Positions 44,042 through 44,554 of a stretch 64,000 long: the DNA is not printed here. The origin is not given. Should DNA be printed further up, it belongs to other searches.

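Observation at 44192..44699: Tandem pair of paralogous 71/77-aa two-helix membrane proteins of no recognisable family, in the pnp / tRNA-Met gap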

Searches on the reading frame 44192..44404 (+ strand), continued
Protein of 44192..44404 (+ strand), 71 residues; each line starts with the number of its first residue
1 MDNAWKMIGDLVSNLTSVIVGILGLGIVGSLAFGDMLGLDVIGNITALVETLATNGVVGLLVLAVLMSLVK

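Call 45: find_encoding_contigs(protein=P0440, flank=5000, max_places=3)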
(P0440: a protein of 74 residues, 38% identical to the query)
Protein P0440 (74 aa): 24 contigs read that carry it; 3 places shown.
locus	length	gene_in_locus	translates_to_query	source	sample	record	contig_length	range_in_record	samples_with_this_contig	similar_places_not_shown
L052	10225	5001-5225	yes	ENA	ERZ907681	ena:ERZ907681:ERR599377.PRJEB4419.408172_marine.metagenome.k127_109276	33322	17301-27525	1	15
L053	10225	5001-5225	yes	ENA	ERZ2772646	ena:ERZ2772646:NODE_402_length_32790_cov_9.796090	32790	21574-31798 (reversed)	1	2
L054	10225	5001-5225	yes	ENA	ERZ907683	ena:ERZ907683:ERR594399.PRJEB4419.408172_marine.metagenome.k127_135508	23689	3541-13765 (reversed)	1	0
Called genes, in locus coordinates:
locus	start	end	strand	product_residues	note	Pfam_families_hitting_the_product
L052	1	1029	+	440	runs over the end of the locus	PF04860:Phage_portal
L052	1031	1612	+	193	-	PF20459:DUF6712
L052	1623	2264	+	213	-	-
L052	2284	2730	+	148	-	-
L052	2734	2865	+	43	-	-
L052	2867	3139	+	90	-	-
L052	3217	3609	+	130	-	-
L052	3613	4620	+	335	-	PF19141:DUF5824 (weak)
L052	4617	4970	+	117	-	PF08291:Peptidase_M15_3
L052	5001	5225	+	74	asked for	-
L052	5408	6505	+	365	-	-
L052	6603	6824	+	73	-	-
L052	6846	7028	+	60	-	-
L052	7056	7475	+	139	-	-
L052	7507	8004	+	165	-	-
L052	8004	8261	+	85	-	-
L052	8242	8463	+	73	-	-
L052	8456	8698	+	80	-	-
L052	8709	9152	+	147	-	PF08299:Bac_DnaA_C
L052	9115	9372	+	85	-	-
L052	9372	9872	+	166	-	-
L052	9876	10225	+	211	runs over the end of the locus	PF13730:HTH_36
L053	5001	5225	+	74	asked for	-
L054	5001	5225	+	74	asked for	-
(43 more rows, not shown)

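Call 47: search_dna_similar(query=P0440, collection=phages, mode=protein, max_evalue=0.01, max_rows=30)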
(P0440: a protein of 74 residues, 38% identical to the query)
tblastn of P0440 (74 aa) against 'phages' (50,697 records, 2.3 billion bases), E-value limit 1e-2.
No match.

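Call 50: find_related_loci(query=P0440, collection=viral_contigs, flank=5000)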
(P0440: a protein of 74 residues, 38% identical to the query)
Query P0440 (74 aa) in viral_contigs; peptide patterns used: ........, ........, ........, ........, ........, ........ (x = any residue, [..] = any of these).
37 stretches matched a pattern; 28 encode a relative of the query (tblastn E <= 1e-3); 28 distinct loci.
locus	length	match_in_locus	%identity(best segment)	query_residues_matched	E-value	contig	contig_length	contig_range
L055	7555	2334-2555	100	1-74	8e-42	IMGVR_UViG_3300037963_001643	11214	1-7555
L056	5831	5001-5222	100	1-74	8e-42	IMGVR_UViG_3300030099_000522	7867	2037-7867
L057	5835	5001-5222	100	1-74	8e-42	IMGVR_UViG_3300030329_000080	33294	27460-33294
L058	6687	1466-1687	97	1-74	1e-40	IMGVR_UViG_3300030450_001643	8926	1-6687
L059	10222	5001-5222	88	1-74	1e-36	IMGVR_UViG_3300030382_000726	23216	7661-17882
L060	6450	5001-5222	85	1-74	5e-35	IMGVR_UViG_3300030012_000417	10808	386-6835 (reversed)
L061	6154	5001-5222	84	1-74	1e-34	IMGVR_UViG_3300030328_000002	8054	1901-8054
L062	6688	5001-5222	84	1-74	1e-34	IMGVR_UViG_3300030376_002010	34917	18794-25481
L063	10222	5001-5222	81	1-74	5e-34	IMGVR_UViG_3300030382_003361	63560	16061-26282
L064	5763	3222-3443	81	1-74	1e-33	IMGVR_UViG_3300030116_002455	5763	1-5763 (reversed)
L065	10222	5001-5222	81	1-74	9e-34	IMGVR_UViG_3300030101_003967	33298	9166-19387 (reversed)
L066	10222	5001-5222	81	1-74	1e-33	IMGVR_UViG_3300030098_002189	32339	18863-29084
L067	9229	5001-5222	81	1-74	1e-33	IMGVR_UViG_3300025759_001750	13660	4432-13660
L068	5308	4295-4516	81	1-74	1e-33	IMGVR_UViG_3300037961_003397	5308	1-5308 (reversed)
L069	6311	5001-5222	81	1-74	1e-33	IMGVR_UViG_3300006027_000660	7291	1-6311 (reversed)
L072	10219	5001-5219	74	1-73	2e-31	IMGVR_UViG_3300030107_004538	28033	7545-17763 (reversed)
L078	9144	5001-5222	69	1-74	3e-29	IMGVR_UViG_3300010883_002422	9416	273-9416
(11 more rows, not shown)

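Call 53: search_protein_families(library=pfam, proteins=[L078:4440-4976:+, L059:3798-4187:+, L059:3159-3428:+, L059:3421-3798:+, L059:4576-4965:+, L072:3897-4970:+, L072:5230-5595:+, L059:5406-6494:+, L046:6268-6864:+, L059:4193-4543:+], max_evalue=0.01)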
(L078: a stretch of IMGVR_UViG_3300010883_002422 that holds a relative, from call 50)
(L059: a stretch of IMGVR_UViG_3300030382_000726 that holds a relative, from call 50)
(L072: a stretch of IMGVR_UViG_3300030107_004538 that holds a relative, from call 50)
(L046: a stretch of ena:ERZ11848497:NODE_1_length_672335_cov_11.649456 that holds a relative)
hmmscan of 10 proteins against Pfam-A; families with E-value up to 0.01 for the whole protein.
L078:4440-4976:+ (179 aa): 1 family
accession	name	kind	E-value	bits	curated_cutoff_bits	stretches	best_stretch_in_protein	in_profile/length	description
PF18925.5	DUF5675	-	9.1e-22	77.5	26.7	1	5-138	2-113/114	Family of unknown function (DUF5675)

L059:3798-4187:+ (130 aa): 1 family
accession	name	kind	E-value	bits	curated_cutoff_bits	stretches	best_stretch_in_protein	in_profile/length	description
PF11351.13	GTA_holin_3TM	-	8.3e-05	23.5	24.8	1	15-124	3-123/123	Holin of 3TMs, for gene-transfer release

L059:3159-3428:+ (90 aa): 0 families

L059:3421-3798:+ (126 aa): 3 families
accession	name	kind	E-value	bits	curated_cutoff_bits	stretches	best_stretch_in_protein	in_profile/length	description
PF00085.26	Thioredoxin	-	9.3e-06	26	23.5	1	66-106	50-92/103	Thioredoxin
PF13098.12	Thioredoxin_2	-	0.0015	19.3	27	1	54-109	60-98/104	Thioredoxin-like domain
PF13743.12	Thioredoxin_5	-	0.003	17.7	27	1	45-98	115-169/186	Thioredoxin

L059:4576-4965:+ (130 aa): 0 families

L072:3897-4970:+ (358 aa): 0 families

L072:5230-5595:+ (122 aa): 1 family
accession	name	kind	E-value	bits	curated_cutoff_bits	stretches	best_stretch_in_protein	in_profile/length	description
PF00565.23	SNase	-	6e-08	33.5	21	1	32-117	1-77/107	Staphylococcal nuclease homologue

L059:5406-6494:+ (363 aa): 0 families

L046:6268-6864:+ (199 aa): 1 family
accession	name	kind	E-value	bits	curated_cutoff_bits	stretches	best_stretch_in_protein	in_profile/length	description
PF02631.22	RecX_HTH2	-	0.00038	21.1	26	1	86-125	1-41/42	RecX, second three-helix domain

L059:4193-4543:+ (117 aa): 1 family
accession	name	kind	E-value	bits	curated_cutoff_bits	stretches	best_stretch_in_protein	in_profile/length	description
PF08291.16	Peptidase_M15_3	-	3.9e-13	49.9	23.2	1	4-104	1-108/108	Peptidase M15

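Call 54: search_protein_families(library=phrogs, proteins=[L078:4440-4976:+, L059:3798-4187:+, L059:3159-3428:+, L059:3421-3798:+, L059:4576-4965:+, L072:3897-4970:+, L072:5230-5595:+, L059:5406-6494:+, P0440, L059:4193-4543:+], max_evalue=0.01)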
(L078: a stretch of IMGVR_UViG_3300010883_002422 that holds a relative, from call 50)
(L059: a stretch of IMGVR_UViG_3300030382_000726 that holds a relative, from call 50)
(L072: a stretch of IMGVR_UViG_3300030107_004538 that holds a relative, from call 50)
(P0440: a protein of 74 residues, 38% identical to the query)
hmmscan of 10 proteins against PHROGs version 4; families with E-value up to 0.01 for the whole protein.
L078:4440-4976:+ (179 aa): 1 family
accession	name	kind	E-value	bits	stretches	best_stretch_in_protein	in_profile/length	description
phrog_1501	-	unknown function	1.8e-24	87.3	1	4-142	11-147/159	-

L059:3798-4187:+ (130 aa): 2 families
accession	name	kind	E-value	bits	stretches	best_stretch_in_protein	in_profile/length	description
phrog_3427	-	lysis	1.9e-30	106.7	1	7-130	3-137/141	holin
phrog_31219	-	unknown function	0.0067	17.3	1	4-93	7-92/137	-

L059:3159-3428:+ (90 aa): 0 families

L059:3421-3798:+ (126 aa): 0 families

L059:4576-4965:+ (130 aa): 0 families

L072:3897-4970:+ (358 aa): 0 families

L072:5230-5595:+ (122 aa): 3 families
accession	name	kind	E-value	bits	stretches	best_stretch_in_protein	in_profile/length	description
phrog_452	-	DNA, RNA and nucleotide metabolism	3.1e-34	119.5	1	1-121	66-181/201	endonuclease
phrog_8809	-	unknown function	2.2e-07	29.2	1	3-117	1098-1204/2317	-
phrog_20876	-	DNA, RNA and nucleotide metabolism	6.2e-07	29.7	1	7-117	169-272/395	nuclease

L059:5406-6494:+ (363 aa): 4 families
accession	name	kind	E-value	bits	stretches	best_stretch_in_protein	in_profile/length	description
phrog_704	-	DNA, RNA and nucleotide metabolism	1.6e-68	232.6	1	32-362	60-385/390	DNA repair exonuclease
phrog_284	-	DNA, RNA and nucleotide metabolism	6.3e-23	82.3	1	54-352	75-384/398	exonuclease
phrog_20762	-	unknown function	1e-09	39.7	1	252-360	10-112/117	-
phrog_21891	-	unknown function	7.8e-08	34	1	226-332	4-103/130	-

P0440 (74 aa): 0 families

L059:4193-4543:+ (117 aa): 3 families
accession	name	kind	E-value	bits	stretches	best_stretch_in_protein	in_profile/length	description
phrog_894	-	lysis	4.1e-29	102.8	1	4-116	48-174/389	endolysin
phrog_17373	-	other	1.2e-07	32.7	1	6-106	22-123/224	peptidase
phrog_25247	-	other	1.1e-05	25.8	1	24-106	422-504/520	peptidase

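Call 58: list_cluster_members(proteins=[P0263, P0266, P0270, P0274, P0277, P0279, P0295, P0306, P0330, P0259])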
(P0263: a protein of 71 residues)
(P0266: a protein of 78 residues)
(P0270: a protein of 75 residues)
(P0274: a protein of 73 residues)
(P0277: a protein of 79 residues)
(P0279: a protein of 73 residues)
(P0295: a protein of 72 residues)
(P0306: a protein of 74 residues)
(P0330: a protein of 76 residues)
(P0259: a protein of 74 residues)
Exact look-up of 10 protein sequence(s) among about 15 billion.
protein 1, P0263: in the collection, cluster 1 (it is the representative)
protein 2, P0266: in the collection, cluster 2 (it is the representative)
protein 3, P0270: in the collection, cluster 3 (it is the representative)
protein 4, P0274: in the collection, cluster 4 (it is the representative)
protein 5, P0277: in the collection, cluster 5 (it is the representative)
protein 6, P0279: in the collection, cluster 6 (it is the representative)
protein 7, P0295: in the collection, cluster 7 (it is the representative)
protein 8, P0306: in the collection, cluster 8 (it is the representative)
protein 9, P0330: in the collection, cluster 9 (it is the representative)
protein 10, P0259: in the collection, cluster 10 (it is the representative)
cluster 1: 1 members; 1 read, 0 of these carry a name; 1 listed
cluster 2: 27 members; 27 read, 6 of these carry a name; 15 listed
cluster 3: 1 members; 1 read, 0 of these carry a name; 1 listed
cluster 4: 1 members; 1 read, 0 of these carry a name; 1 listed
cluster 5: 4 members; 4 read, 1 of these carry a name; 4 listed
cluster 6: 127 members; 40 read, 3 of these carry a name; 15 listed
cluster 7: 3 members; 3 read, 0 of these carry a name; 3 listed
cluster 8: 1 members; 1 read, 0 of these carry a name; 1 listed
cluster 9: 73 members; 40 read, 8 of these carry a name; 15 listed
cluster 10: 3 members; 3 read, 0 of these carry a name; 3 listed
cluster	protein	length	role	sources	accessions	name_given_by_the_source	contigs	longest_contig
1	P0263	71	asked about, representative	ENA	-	-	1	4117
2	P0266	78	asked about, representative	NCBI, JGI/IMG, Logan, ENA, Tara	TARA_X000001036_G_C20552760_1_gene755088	hypothetical protein | strand:+ start:481 stop:717 length:237 start_codon:yes stop_codon:yes gene_type:complete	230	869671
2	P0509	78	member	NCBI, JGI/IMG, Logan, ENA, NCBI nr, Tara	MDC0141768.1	hypothetical protein OAI98_02980 [Gammaproteobacteria bacterium] | hypothetical protein | hypothetical protein [Gammaproteobacteria bacterium]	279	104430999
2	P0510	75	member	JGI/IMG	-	hypothetical protein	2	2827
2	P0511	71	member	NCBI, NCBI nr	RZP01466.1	MAG: hypothetical protein EVA48_05825 [Gammaproteobacteria bacterium]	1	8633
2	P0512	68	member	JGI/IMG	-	hypothetical protein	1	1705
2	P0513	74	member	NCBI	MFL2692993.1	MAG: hypothetical protein ACJ0G1_04685 [Gammaproteobacteria bacterium]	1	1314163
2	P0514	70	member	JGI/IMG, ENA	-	-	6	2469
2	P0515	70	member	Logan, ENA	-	-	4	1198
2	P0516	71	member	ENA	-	-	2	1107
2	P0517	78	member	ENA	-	-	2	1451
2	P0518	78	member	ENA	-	-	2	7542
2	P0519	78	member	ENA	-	-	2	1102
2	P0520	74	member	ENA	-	-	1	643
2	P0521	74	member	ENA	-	-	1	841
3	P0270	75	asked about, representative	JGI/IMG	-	-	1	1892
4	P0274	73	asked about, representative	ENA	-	-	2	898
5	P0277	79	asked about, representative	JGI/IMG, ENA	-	-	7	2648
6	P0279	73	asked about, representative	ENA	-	-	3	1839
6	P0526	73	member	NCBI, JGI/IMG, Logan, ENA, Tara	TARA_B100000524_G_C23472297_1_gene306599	hypothetical protein | strand:+ start:113 stop:334 length:222 start_codon:yes stop_codon:yes gene_type:complete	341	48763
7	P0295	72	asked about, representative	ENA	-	-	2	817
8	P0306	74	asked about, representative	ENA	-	-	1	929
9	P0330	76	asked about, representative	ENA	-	-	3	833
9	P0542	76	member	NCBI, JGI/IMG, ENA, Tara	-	strand:+ start:147 stop:377 length:231 start_codon:yes stop_codon:yes gene_type:complete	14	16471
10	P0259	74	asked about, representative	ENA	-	-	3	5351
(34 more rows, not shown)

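Call 59: find_related_loci(query=P0526, collection=viral_contigs, flank=4000)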
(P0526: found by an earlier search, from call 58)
Query P0526 (73 aa) in viral_contigs; peptide patterns used: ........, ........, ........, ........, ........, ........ (x = any residue, [..] = any of these).
153 stretches matched a pattern; 18 encode a relative of the query (tblastn E <= 1e-3); 18 distinct loci.
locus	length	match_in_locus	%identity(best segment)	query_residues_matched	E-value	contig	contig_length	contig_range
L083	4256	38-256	100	1-73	7e-41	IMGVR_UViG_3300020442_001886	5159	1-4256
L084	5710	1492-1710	100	1-73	2e-40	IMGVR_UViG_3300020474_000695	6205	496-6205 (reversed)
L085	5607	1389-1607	99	1-73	2e-40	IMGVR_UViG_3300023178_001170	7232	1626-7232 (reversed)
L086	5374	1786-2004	99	1-73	3e-40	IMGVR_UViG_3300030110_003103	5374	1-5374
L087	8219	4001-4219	99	1-73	3e-40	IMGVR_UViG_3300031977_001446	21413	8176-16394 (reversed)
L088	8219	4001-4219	99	1-73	3e-40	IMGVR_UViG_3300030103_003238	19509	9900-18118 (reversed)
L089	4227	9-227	99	1-73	3e-40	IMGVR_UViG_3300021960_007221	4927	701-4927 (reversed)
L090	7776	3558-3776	99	1-73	3e-40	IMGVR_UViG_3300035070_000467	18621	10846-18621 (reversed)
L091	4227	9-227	99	1-73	3e-40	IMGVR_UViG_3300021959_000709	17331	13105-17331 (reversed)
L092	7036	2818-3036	99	1-73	3e-40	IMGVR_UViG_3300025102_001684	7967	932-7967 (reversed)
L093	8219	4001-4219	99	1-73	3e-40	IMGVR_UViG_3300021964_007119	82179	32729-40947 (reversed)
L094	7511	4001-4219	99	1-73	3e-40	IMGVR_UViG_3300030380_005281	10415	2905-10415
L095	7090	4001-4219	99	1-73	3e-40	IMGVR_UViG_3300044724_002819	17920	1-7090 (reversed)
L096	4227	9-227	99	1-73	3e-40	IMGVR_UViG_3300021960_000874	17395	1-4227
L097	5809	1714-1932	99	1-73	5e-40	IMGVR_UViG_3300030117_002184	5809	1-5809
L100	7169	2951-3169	32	1-73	2e-11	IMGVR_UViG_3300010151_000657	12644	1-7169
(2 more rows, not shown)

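Call 60: find_related_loci(query=P0542, collection=viral_contigs, flank=4000)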
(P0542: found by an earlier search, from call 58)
Query P0542 (76 aa) in viral_contigs; peptide patterns used: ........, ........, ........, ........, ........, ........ (x = any residue, [..] = any of these).
133 stretches matched a pattern; 11 encode a relative of the query (tblastn E <= 1e-3); 11 distinct loci.
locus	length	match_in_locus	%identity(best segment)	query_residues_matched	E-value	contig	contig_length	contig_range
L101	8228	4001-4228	100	1-76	2e-40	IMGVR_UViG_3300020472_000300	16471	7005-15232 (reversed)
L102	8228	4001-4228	96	1-76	5e-39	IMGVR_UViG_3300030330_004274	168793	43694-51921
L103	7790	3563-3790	87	1-76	2e-31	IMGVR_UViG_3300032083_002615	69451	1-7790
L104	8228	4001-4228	86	1-76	8e-31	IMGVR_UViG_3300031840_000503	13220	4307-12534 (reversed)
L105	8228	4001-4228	84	1-76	1e-30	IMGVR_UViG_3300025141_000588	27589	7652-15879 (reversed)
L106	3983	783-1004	91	1-74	2e-30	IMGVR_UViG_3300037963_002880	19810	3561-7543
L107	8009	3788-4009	91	1-74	2e-30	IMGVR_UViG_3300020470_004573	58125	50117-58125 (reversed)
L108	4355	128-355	86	1-76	6e-28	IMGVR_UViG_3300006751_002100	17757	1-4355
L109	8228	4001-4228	80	1-76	7e-27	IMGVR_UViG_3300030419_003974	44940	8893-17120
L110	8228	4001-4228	66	1-76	5e-20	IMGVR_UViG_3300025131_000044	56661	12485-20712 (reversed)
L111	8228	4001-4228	72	1-76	7e-16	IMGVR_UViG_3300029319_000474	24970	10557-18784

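Call 61: find_related_loci(query=A1, collection=viral_contigs, flank=4000)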
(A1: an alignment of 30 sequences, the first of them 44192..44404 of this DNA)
Query A1 (71 aa) in viral_contigs; peptide patterns used: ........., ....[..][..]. (x = any residue, [..] = any of these).
20 stretches matched a pattern, but none encodes a relative of the query by tblastn (E <= 1e-3).

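Call 63: search_dna_similar(query=P0542, collection=phages, mode=protein, max_evalue=1, max_rows=20)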
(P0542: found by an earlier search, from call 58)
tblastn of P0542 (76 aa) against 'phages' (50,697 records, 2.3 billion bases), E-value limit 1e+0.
No match.

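Call 76: search_protein_families(library=pfam, proteins=[L102:3132-3971:+, L102:5296-5811:+, L102:4354-5214:+, L087:2131-2943:+, L087:3210-3923:+, L087:4343-4729:+, L087:4734-5987:+, L100:3547-4602:+, L063:4593-4985:+, L072:6694-9981:+], max_evalue=0.01)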
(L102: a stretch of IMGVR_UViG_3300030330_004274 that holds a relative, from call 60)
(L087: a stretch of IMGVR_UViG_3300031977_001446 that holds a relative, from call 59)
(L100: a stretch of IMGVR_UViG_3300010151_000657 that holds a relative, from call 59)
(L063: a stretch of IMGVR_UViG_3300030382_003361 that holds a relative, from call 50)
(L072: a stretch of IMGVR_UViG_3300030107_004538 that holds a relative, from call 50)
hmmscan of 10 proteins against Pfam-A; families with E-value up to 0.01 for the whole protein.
L102:3132-3971:+ (280 aa): 0 families

L102:5296-5811:+ (172 aa): 0 families

L102:4354-5214:+ (287 aa): 8 families
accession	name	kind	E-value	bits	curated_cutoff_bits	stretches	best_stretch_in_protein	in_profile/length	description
PF02562.22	PhoH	-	3.2e-70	236.2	27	1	40-243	3-204/205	PhoH-like protein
PF13604.12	AAA_30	-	1.5e-05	25.3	27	1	43-198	3-128/191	AAA domain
PF00270.35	DEAD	-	4e-05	23.8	26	1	43-174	1-132/167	DEAD/DEAH box helicase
PF13245.12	AAA_19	-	0.00014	22.5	25.1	1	48-198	3-129/134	AAA domain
PF00580.27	UvrD-helicase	-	0.00024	21.3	23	0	161-198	214-251/271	UvrD/REP helicase N-terminal domain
PF01443.25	Viral_helicase1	-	0.00083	19.7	21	0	145-206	47-106/228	Viral superfamily 1 RNA helicase core domain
PF13401.12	AAA_22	-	0.0009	20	27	0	56-180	5-105/130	AAA domain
PF13173.12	AAA_14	-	0.0014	19.1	27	0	143-197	49-101/129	AAA domain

L087:2131-2943:+ (271 aa): 0 families

L087:3210-3923:+ (238 aa): 0 families

L087:4343-4729:+ (129 aa): 0 families

L087:4734-5987:+ (418 aa): 1 family
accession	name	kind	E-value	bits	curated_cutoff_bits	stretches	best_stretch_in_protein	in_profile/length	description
PF10498.14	IFT57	-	0.004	16.6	40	1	261-390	174-297/360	Intra-flagellar transport protein 57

L100:3547-4602:+ (352 aa): 0 families

L063:4593-4985:+ (131 aa): 0 families

L072:6694-9981:+ (1096 aa): 1 family
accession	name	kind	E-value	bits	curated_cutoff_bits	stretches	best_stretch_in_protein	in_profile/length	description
PF18962.6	Por_Secre_tail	-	4.2e-07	30.6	27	1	1032-1094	1-74/75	Secretion system C-terminal sorting domain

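Call 77: search_protein_families(library=pfam, alignment_id=A4, max_evalue=1)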
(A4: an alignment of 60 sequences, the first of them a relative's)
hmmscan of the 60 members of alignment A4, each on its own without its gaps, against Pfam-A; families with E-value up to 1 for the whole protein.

A. member 1, P0308 (80 aa): 0 families

B. families by the number of members that match (of 60 scanned): 29 families (the first 25 are shown)
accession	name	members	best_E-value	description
PF24282.1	DUF7470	4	0.037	Family of unknown function (DUF7470)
PF08114.16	PMP1_2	3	0.011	ATPase proteolipid family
PF23928.1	DUF7266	3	0.13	Family of unknown function (DUF7266)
PF11190.13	DUF2976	2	0.13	Protein of unknown function (DUF2976)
PF07069.16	PRRSV_2b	2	0.16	Porcine reproductive and respiratory syndrome virus 2b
PF11384.13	DUF3188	2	0.26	Protein of unknown function (DUF3188)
PF24129.1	DUF7396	1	0.00073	Family of unknown function (DUF7396)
PF03209.21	PUCC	1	0.0083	PUCC protein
PF16015.10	Promethin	1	0.011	Promethin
PF19391.4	DUF5966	1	0.028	Family of unknown function (DUF5966)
PF17427.7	Phi29_Phage_SSB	1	0.034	Phage Single-stranded DNA-binding protein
PF12982.12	DUF3866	1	0.039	Protein of unknown function (DUF3866)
PF12442.13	DUF3681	1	0.054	Protein of unknown function (DUF3681)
PF21844.1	DUF6903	1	0.074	Family of unknown function (DUF6903)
PF19293.4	CdaA_N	1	0.077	CdaA N-terminal transmembrane domain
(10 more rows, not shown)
